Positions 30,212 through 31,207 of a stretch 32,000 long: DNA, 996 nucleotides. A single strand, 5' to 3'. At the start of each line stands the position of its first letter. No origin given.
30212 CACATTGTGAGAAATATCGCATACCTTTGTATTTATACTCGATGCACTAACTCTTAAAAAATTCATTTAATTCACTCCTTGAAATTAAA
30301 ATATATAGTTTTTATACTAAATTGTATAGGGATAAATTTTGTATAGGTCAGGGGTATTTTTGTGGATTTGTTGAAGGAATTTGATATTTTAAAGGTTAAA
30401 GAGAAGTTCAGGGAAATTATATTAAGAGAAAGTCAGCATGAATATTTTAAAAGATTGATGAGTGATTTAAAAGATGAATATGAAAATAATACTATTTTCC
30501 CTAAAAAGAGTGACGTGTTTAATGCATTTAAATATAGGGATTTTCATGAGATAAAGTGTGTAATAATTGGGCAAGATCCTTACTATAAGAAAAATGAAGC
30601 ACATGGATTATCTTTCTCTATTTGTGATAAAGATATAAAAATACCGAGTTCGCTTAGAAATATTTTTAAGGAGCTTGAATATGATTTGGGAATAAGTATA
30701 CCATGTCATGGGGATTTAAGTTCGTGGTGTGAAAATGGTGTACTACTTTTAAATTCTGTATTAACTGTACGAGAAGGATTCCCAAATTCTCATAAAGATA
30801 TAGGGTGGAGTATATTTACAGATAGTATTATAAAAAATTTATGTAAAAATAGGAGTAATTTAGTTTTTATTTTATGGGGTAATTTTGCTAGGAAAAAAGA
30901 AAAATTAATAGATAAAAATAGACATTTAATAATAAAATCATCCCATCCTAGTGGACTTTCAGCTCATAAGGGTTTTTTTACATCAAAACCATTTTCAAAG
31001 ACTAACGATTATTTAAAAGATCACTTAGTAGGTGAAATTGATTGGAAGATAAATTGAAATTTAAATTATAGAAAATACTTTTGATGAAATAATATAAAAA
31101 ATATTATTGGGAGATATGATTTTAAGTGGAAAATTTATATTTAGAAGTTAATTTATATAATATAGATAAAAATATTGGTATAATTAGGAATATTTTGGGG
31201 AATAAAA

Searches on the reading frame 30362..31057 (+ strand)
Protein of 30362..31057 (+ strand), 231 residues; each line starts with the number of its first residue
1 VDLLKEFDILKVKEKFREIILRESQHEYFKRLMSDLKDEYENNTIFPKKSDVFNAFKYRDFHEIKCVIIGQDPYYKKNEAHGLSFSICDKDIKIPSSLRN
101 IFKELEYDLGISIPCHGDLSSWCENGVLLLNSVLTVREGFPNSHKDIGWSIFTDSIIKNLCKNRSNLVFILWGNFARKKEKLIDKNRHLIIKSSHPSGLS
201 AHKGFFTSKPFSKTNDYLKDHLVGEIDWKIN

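Call 5: search_protein_families(library=pfam, proteins=[window:30362-31057:+], max_evalue=1)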
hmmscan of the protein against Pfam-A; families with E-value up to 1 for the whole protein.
window:30362-31057:+ (231 aa): 1 family
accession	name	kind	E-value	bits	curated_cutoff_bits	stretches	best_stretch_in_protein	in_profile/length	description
PF03167.25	UDG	-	4.6e-15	56.4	24.3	1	60-219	5-141/141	Uracil DNA glycosylase superfamily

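Call 6: search_protein_families(library=ncbifam, proteins=[window:30362-31057:+], max_evalue=1)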
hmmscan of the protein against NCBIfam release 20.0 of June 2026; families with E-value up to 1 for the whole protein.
window:30362-31057:+ (231 aa): 5 families
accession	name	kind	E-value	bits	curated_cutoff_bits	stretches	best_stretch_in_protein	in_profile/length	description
NF003592.0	PRK05254.1-5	equivalog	8.6e-88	293.9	162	1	11-230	4-222/225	uracil-DNA glycosylase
NF003589.0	PRK05254.1-2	equivalog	7e-87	290.8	223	1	10-230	5-225/227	uracil-DNA glycosylase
TIGR00628.1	ung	equivalog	1.7e-74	250.3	185.75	1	14-221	2-208/210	uracil-DNA glycosylase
NF003591.1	PRK05254.1-4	equivalog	2.4e-62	210.2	237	1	17-219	6-207/208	uracil-DNA glycosylase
NF003588.0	PRK05254.1-1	equivalog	2.5e-62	210.4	143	1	35-230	31-224/225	uracil-DNA glycosylase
